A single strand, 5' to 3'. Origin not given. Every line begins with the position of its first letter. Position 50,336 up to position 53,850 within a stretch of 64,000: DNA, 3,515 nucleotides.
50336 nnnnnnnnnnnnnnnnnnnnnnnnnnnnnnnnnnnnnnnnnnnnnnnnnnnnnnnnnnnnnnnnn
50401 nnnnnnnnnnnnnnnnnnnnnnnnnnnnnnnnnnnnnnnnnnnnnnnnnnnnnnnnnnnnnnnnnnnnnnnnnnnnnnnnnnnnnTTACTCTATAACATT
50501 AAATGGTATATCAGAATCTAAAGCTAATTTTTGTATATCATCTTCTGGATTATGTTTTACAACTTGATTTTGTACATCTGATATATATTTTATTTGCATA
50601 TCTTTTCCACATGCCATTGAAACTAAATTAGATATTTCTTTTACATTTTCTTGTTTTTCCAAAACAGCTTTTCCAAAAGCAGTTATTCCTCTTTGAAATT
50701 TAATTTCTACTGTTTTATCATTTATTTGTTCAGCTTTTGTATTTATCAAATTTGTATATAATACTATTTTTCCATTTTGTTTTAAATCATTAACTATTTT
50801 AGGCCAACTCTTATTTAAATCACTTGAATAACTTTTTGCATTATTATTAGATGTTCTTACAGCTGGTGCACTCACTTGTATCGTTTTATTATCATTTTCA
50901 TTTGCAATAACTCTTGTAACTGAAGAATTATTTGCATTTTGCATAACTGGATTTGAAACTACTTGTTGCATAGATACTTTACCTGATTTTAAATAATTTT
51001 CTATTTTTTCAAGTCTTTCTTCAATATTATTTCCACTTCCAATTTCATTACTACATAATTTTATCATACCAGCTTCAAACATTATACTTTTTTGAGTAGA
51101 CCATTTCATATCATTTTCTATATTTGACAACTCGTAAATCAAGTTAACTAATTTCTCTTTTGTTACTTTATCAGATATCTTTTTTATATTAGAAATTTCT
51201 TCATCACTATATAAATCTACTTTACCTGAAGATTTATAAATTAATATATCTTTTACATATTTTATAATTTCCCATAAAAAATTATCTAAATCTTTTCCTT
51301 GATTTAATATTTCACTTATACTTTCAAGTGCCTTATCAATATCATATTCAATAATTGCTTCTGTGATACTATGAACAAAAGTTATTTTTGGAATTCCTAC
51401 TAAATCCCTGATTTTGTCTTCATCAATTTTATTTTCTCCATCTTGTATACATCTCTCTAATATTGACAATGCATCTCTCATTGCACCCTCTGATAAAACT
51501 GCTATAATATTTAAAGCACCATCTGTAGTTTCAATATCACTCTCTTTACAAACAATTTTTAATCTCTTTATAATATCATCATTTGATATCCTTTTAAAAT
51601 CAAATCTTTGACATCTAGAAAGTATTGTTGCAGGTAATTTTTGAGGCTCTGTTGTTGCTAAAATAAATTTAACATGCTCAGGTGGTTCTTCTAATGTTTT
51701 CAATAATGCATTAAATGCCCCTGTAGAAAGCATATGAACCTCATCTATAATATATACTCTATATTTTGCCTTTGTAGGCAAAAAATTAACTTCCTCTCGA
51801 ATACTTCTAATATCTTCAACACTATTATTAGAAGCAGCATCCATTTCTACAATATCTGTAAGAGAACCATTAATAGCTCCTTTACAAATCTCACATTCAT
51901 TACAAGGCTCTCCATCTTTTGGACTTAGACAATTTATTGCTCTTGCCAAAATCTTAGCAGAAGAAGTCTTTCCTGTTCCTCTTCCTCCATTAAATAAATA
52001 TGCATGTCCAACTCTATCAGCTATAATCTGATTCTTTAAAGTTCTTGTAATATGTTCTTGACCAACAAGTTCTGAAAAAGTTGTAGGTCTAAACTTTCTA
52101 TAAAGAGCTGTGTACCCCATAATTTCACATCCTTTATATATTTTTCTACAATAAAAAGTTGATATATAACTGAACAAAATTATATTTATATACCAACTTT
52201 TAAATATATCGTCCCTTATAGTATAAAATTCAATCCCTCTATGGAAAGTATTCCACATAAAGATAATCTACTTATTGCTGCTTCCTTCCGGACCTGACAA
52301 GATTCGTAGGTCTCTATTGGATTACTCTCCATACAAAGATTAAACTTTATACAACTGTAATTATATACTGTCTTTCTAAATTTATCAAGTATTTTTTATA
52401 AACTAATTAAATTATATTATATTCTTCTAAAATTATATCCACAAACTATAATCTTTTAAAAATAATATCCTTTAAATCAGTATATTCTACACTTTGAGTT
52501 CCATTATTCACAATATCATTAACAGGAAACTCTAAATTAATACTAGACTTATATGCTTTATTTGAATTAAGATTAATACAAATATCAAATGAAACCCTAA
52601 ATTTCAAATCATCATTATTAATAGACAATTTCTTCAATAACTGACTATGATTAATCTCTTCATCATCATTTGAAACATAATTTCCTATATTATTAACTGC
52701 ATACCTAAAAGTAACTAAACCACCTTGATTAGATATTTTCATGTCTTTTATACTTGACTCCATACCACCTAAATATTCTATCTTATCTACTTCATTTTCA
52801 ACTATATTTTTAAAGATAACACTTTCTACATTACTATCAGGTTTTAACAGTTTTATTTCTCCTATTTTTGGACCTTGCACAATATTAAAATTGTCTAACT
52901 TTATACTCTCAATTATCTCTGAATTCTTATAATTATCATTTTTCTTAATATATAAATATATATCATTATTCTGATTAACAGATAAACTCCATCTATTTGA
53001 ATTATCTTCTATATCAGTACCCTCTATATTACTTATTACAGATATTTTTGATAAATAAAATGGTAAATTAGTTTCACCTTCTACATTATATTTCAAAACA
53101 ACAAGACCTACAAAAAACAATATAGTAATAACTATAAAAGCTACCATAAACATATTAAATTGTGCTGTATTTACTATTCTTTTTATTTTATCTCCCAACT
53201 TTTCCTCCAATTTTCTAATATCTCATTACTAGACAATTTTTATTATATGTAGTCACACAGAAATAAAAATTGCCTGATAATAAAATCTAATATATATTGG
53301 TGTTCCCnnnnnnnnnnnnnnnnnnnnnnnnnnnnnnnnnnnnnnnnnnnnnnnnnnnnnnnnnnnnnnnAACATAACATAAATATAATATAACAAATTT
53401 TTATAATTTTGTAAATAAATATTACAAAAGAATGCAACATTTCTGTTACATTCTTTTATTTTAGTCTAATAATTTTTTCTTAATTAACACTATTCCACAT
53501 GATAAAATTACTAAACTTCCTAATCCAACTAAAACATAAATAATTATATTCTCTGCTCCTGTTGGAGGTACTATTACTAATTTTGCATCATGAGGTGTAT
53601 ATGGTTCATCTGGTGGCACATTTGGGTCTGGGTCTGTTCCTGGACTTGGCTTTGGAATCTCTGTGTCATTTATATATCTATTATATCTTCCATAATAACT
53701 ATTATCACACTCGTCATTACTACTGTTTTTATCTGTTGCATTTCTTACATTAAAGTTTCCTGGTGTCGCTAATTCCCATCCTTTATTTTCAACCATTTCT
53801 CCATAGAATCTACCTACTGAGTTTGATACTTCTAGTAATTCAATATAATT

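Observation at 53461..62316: Second adhesin locus is an in-frame A-B fusion with an internal anchor and an internal signal peptide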

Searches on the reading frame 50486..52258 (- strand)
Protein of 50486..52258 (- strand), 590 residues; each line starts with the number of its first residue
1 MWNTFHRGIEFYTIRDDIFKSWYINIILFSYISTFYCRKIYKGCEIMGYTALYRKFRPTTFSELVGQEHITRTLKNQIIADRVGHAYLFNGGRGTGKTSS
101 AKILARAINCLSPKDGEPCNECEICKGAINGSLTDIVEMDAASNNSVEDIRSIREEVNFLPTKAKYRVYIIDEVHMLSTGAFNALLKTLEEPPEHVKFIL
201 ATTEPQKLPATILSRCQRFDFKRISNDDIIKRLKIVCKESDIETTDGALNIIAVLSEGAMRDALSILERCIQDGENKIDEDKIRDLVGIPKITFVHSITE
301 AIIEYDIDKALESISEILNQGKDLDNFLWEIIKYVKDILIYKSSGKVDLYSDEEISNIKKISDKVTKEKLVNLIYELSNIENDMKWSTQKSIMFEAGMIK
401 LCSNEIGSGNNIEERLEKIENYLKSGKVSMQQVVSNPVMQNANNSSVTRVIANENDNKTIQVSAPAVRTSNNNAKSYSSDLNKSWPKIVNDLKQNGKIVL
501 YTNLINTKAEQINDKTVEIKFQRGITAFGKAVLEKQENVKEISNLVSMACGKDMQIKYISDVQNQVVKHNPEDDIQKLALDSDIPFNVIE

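Call 6: search_protein_families(library=pfam, proteins=[window:50486-52258:-], max_evalue=0.01)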
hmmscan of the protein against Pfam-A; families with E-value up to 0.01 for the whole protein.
window:50486-52258:- (590 aa): 12 families
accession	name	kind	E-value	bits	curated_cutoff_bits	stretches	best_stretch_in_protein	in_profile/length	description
PF13177.12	DNA_pol3_delta2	-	1.8e-45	155.2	27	1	66-224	1-160/161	DNA polymerase III, delta subunit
PF00004.35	AAA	-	2.8e-12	47.7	21.2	1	88-219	2-126/131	ATPase family associated with various cellular activities (AAA)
PF12169.13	DNA_pol3_gamma3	-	3.4e-09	37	24.4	1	279-403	2-129/143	DNA polymerase III subunits gamma and tau domain III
PF22608.2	DNAX_ATPase_lid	-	1.8e-07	31.2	27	1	229-274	2-47/49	DNA polymerase III clamp loader subunit, ATPase lid domain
PF05496.18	RuvB_N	-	1.4e-05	25.3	27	1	57-110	2-59/159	Holliday junction DNA helicase RuvB P-loop domain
PF13604.12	AAA_30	-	0.00021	21.5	27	1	88-192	22-115/191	AAA domain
PF13401.12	AAA_22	-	0.00066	20.4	27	1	91-203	12-123/130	AAA domain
PF16193.11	AAA_assoc_2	-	0.0011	19.7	34.3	1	239-287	2-55/81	AAA C-terminal domain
PF07728.20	AAA_5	-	0.0016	18.9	22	1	88-192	3-93/139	AAA domain (dynein-related subfamily)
PF21960.2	RCF1-5-like_lid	-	0.0023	18.3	27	1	231-268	1-39/43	RCF1/5-like, AAA+ ATPase lid domain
PF13245.12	AAA_19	-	0.0091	16.6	25.1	0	87-195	14-119/134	AAA domain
PF05062.17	RICH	-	0.0099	16.7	23.2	0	344-382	8-46/82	RICH domain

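Call 49: find_encoding_contigs(protein=window:50486-52258:-, flank=10000, max_places=6)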
Protein window:50486-52258:- (590 aa): no gene with exactly this product is on record in the collection.

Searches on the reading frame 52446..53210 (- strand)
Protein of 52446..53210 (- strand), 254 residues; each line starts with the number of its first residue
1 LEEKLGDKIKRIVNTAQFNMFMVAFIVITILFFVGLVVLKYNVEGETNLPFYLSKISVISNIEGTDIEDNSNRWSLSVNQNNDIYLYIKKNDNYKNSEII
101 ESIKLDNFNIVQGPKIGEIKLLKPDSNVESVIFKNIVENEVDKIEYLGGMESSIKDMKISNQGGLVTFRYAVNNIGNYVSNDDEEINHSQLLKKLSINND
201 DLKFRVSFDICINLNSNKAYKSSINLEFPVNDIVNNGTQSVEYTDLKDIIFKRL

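Call 6: search_protein_families(library=pfam, proteins=[window:52446-53210:-], max_evalue=0.01)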
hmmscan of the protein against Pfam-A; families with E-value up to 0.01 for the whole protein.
window:52446-53210:- (254 aa): 0 families

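Call 48: find_encoding_contigs(protein=window:52446-53210:-, flank=10000, max_places=6)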
Protein window:52446-53210:- (254 aa): no gene with exactly this product is on record in the collection.

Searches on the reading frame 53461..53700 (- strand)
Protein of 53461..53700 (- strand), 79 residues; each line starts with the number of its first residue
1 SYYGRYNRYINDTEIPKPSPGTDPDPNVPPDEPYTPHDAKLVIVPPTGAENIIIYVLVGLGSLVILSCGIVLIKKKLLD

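Call 44: search_protein_families(library=ncbifam, proteins=[window:53461-53700:-], max_evalue=0.1)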
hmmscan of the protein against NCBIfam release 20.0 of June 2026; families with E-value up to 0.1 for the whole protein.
window:53461-53700:- (79 aa): 3 families
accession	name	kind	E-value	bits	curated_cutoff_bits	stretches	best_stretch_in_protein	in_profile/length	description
NF053819.1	EF0750_LPXTG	subfamily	0.0014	19.1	47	1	16-76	47-105/105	EF2685/EF0750 family sortase-dependent surface protein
TIGR01167.1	LPXTG_anchor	domain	0.0024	18.5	15.9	1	47-76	5-32/34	LPXTG cell wall anchor domain-containing protein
NF033846.1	Rumino_NPXTG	domain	0.039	14.3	23.5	0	45-76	2-29/30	NPXTG-anchored protein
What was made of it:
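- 53464..53571 (-): B2 cell-wall sorting signal: VPPTG, then a TM segment, then KKKLLD. Call 44: TIGR01167 LPXTG_anchor scores 18.5 bits against a cut-off of 15.9 on the last 79 aa.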
